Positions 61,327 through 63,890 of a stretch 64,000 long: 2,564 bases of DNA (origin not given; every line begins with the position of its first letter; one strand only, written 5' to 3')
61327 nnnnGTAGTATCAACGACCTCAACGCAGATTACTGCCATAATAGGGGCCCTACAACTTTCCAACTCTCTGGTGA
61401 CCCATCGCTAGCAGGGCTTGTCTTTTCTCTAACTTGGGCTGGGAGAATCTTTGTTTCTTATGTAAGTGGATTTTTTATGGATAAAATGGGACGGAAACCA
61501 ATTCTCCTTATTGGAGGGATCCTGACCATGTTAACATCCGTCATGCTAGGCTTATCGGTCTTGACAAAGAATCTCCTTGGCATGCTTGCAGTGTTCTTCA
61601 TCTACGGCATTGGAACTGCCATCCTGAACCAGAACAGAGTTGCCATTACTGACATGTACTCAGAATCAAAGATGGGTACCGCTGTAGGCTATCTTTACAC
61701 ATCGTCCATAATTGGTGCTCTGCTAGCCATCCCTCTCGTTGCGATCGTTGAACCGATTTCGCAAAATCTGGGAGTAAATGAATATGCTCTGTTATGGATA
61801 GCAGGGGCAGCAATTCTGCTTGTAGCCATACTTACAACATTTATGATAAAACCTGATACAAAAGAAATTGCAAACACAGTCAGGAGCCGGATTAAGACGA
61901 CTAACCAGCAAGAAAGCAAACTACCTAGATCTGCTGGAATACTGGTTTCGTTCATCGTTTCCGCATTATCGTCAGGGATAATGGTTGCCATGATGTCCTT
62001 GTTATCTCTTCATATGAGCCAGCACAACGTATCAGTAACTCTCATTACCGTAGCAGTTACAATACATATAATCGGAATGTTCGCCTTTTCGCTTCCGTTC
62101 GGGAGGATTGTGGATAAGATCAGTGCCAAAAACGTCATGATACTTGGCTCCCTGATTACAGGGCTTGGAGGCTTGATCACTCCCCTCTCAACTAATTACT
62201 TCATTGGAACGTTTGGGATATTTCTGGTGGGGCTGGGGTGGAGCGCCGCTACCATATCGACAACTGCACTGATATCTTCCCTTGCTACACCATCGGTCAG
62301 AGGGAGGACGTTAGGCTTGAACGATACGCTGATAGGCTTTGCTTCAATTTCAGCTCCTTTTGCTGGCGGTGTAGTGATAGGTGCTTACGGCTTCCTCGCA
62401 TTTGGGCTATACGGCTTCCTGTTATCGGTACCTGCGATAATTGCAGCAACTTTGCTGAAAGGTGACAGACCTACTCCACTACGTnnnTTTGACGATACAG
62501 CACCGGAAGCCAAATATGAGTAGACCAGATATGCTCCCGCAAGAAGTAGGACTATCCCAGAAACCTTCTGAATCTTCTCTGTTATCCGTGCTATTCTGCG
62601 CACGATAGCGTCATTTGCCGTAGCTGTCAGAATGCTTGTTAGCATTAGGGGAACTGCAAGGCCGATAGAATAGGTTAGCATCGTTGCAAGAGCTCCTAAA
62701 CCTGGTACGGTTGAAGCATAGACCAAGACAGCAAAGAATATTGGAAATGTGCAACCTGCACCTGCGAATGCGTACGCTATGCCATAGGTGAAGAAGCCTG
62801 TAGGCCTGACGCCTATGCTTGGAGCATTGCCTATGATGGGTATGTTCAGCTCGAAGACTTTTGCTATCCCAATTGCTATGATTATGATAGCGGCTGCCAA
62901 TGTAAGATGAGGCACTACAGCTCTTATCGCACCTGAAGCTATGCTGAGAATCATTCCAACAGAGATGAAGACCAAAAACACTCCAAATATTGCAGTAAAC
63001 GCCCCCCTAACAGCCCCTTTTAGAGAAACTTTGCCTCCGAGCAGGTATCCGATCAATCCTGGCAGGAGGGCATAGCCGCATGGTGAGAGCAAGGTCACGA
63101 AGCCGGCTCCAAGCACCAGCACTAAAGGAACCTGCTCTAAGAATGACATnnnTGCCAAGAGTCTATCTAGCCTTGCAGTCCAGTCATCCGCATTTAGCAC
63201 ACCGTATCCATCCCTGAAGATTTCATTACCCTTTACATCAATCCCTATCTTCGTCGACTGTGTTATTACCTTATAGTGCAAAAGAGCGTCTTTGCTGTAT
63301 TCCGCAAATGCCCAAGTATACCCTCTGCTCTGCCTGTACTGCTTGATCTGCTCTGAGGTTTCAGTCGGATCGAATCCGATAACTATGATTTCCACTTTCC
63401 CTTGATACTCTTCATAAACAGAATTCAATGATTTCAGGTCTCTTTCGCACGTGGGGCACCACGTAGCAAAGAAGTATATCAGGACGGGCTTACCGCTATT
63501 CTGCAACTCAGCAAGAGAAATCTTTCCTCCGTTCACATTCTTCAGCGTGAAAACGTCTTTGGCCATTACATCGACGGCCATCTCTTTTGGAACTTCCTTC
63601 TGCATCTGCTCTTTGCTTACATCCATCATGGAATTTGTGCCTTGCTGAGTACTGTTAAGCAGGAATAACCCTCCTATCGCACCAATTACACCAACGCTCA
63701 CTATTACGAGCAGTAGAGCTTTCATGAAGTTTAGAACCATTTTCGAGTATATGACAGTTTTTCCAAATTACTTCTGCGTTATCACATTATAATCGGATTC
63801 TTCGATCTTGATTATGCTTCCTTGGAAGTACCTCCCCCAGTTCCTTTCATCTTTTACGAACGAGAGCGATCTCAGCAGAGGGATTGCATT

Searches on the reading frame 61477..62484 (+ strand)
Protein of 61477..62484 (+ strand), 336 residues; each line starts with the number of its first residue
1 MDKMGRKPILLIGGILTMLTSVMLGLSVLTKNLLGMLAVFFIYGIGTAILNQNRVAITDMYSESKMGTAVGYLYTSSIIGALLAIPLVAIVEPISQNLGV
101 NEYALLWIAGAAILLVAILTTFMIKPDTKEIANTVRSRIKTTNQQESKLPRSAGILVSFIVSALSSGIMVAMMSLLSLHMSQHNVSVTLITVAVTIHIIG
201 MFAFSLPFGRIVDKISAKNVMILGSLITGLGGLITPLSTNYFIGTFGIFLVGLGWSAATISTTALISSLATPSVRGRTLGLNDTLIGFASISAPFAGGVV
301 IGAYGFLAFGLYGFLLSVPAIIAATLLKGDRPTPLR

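Call 53: search_protein_families(library=pfam, proteins=[window:61477-62484:+], max_evalue=0.0001)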
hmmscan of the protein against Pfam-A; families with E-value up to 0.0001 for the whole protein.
window:61477-62484:+ (336 aa): 3 families
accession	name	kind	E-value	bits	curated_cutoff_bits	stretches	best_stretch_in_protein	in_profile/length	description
PF07690.21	MFS_1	-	7.6e-31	107.7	33.4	2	159-334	5-179/347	Major Facilitator Superfamily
PF00083.30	Sugar_tr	-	4.7e-10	39.4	22.3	1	161-300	19-161/452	Sugar (and other) transporter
PF13347.12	MFS_2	-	9.1e-06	24.9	27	1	3-268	63-341/427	MFS/sugar transport protein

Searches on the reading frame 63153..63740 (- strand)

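Call 53: search_protein_families(library=pfam, proteins=[window:63153-63740:-], max_evalue=0.0001)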
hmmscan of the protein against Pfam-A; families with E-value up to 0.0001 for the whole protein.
window:63153-63740:- (196 aa): 7 families
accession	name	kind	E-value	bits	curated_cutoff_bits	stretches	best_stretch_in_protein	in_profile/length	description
PF00578.27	AhpC-TSA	-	4.4e-14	52.9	26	1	61-137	6-81/124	AhpC/TSA family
PF13905.12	Thioredoxin_8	-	3.4e-11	43.8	27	1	83-155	1-75/94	Thioredoxin-like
PF08534.16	Redoxin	-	2.5e-08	34.3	26.6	1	64-143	9-88/148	Redoxin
PF00085.26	Thioredoxin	-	1.1e-06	29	23.5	1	78-133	13-66/103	Thioredoxin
PF02630.20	SCO1-SenC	-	1.6e-05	25.3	22.8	1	64-138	4-81/134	SCO1/SenC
PF13098.12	Thioredoxin_2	-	7.3e-05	23.5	27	0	81-134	3-60/104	Thioredoxin-like domain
PF13899.12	Thioredoxin_7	-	8e-05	23.1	27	0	76-100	10-34/83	Thioredoxin-like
